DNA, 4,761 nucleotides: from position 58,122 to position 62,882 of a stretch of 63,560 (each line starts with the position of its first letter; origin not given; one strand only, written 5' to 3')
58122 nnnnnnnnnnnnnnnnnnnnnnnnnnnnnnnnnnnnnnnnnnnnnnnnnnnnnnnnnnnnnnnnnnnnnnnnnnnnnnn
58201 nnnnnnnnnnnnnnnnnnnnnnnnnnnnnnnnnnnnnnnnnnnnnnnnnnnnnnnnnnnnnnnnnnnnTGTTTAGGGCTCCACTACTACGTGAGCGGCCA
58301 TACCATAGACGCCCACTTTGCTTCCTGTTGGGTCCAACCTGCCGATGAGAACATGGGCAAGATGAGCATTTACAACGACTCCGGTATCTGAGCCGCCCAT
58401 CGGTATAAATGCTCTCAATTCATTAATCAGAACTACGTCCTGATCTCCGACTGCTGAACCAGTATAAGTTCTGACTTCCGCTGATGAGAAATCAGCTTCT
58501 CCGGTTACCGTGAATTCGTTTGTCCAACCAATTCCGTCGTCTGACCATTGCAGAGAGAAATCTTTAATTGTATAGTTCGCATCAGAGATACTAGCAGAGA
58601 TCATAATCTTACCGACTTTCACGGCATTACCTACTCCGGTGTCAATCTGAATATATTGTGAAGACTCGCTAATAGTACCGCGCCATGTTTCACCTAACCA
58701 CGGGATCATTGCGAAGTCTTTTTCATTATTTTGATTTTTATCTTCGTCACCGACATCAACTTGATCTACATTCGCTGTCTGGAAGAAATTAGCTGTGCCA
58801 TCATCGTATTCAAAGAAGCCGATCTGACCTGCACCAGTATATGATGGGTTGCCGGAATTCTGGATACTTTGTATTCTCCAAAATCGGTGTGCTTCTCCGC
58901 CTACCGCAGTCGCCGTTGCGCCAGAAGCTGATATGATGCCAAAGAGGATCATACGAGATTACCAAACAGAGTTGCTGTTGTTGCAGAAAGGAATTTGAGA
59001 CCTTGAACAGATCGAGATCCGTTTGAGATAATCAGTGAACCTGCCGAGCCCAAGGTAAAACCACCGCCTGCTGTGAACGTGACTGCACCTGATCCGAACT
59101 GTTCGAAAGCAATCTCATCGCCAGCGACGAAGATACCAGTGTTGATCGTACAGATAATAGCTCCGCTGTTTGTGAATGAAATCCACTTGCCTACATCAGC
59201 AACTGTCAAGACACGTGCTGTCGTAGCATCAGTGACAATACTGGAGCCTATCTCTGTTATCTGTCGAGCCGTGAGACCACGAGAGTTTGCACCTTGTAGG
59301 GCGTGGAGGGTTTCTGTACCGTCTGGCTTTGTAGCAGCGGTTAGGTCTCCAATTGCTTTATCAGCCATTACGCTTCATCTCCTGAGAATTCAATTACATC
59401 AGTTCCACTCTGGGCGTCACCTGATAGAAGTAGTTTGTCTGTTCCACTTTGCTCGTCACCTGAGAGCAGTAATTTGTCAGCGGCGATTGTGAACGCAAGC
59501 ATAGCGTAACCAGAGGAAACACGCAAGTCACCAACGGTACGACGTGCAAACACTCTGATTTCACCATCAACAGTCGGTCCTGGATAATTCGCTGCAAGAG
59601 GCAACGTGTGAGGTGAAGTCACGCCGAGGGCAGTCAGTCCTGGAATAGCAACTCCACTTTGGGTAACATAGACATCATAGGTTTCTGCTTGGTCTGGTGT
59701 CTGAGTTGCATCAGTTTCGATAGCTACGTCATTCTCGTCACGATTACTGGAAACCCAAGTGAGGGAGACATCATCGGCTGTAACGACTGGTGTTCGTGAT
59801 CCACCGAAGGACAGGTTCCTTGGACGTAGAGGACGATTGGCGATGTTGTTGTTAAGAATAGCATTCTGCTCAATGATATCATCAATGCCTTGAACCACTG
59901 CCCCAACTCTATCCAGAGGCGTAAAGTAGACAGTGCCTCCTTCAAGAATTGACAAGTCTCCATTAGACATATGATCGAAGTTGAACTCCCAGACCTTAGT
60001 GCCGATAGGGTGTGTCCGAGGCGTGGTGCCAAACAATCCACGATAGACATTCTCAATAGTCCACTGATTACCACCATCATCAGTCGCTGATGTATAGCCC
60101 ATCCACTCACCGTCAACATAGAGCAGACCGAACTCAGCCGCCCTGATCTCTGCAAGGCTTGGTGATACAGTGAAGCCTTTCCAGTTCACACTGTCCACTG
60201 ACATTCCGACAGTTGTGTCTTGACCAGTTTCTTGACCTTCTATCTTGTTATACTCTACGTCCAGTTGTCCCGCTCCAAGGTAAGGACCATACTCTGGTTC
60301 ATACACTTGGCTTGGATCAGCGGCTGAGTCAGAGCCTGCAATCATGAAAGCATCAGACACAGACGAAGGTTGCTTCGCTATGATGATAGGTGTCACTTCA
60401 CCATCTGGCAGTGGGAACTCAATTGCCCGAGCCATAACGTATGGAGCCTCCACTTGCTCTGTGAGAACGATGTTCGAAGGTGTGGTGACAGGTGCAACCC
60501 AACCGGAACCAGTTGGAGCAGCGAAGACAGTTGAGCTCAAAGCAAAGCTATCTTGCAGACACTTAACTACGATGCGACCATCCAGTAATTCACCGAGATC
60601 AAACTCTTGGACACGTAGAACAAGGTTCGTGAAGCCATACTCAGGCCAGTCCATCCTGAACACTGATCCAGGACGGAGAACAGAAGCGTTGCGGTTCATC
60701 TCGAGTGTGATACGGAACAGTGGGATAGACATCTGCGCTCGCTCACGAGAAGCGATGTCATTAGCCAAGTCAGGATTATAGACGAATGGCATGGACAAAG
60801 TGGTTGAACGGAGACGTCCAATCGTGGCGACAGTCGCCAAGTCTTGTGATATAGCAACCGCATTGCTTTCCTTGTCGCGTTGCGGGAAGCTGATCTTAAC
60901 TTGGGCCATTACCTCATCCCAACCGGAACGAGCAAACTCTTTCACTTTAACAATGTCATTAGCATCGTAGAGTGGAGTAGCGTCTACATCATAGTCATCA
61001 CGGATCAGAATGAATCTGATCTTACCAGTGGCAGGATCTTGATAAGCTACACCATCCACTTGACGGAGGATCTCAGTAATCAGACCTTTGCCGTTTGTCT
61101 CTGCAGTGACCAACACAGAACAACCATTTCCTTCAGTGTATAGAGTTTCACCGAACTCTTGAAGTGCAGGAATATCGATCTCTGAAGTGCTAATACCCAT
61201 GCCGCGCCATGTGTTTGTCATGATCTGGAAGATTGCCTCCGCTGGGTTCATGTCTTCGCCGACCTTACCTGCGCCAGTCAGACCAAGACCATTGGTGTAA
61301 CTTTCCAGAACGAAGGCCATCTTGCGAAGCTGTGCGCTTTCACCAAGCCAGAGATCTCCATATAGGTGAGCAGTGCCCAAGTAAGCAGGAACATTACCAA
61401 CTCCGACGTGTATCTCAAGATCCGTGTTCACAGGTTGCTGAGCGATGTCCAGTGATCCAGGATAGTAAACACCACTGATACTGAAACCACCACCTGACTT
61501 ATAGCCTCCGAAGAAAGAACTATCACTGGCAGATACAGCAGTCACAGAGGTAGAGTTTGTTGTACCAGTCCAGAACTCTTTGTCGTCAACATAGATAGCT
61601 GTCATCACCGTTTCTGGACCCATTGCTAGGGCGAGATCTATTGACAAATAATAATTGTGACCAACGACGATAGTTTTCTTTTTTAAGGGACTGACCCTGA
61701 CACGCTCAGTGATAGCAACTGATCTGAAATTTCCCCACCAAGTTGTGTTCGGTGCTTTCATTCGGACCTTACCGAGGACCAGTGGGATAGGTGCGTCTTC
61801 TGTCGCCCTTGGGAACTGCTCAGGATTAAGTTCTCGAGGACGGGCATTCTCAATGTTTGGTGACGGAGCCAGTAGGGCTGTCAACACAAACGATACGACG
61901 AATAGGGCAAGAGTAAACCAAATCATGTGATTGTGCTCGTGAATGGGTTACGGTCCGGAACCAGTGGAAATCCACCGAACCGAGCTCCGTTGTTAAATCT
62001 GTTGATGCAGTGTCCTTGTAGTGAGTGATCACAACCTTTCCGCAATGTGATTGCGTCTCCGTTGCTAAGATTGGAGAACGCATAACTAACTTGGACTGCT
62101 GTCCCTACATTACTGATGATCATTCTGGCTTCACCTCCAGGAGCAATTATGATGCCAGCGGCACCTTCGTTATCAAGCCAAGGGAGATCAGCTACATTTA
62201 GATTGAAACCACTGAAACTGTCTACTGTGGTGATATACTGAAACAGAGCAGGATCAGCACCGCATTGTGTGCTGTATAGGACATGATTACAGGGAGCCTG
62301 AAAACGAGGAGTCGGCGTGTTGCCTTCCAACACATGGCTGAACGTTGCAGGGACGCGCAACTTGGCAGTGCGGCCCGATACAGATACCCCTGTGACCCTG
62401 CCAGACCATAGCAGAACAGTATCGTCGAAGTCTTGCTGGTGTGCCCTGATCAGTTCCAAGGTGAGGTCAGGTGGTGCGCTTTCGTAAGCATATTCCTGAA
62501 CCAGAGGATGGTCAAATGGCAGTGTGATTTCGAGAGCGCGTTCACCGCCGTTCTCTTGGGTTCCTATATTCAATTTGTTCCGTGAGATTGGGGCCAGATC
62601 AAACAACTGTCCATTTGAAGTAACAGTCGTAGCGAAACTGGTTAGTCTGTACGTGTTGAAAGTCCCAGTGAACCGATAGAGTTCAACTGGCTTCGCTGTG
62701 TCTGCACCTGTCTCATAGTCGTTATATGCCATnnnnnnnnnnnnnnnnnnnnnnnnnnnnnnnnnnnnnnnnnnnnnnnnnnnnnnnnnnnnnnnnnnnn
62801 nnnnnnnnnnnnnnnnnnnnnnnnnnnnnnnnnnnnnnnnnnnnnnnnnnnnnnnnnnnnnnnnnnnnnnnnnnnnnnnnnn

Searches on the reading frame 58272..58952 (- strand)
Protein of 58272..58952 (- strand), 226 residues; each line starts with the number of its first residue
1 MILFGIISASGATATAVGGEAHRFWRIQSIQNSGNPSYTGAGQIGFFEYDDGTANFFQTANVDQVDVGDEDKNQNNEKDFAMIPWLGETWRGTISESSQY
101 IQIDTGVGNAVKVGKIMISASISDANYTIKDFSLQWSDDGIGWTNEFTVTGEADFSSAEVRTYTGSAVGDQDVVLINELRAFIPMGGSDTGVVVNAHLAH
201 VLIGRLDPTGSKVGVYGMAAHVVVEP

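Call 37: search_protein_families(library=pfam, proteins=[window:58272-58952:-], max_evalue=0.01)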
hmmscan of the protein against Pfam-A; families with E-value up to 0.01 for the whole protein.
window:58272-58952:- (226 aa): 2 families
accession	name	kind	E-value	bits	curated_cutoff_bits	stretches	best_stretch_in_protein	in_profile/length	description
PF00754.31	F5_F8_type_C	-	0.00013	22.5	28.2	1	88-154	24-90/127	F5/8 type C domain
PF22633.2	F5_F8_type_C_2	-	0.0036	18.3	27.8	1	87-155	9-73/91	NedA-like, galactose-binding domain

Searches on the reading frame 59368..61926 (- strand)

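Call 19: search_protein_families(library=phrogs, proteins=[window:59368-61926:-], max_evalue=0.00001)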
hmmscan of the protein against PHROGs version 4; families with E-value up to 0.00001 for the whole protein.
window:59368-61926:- (852 aa): 5 families
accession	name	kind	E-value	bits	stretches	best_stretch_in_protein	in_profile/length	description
phrog_1101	-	tail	2e-160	537.2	1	1-796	1-784/1405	tail protein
phrog_6284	-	tail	1.5e-82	279.1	1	82-758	4-698/1280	tail protein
phrog_21247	-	tail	2.2e-40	139.7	1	82-542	4-467/508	tail protein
phrog_1180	-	tail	8.8e-13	49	1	1-72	2-71/78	tail assembly chaperone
phrog_4271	-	tail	8.3e-11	41.3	0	327-774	840-1268/1309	tail protein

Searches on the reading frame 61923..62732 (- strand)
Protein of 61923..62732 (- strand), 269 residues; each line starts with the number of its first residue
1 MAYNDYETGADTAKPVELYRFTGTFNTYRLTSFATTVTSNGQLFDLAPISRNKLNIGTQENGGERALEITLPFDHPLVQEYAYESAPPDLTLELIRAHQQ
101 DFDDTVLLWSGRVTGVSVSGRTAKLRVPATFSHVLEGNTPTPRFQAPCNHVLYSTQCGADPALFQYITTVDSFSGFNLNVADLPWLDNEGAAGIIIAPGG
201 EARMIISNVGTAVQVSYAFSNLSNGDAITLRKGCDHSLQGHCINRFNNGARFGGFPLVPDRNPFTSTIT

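Call 37: search_protein_families(library=pfam, proteins=[window:61923-62732:-], max_evalue=0.01)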
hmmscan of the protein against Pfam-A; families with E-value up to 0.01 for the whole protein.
window:61923-62732:- (269 aa): 2 families
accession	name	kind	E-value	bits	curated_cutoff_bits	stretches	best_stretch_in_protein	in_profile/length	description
PF09356.15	Phage_BR0599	-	7.2e-12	45.9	22.9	1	202-260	19-78/80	Phage conserved hypothetical protein BR0599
PF09931.15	Phage_phiJL001_Gp84_N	-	2.7e-07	31.3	26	1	26-160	27-160/160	Baseplate hub protein, N-terminal attachment domain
